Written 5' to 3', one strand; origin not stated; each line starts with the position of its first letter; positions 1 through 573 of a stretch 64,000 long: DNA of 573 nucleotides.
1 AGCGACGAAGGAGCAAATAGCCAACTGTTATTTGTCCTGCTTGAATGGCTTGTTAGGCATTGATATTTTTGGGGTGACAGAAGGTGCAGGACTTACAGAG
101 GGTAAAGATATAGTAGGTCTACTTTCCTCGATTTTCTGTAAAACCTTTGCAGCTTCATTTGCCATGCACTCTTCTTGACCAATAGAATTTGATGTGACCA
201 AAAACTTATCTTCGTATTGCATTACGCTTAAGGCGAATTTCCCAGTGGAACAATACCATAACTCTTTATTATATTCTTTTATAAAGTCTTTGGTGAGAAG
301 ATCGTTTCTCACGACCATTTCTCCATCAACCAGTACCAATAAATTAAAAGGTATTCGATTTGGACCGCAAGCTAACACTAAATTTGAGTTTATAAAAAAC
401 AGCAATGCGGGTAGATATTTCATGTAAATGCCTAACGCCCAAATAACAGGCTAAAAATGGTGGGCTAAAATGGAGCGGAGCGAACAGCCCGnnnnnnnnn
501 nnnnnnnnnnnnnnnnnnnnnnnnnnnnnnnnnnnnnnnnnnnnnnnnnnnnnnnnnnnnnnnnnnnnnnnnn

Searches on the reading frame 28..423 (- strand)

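Call 73: search_protein_families(library=pfam, proteins=[window:28-423:-], max_evalue=10)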
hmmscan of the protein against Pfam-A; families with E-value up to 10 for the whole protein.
window:28-423:- (131 aa): 1 family
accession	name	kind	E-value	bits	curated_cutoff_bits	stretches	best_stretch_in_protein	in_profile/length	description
PF09419.16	PGP_phosphatase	-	0.16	11.9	20.4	1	46-97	49-103/168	Mitochondrial PGP phosphatase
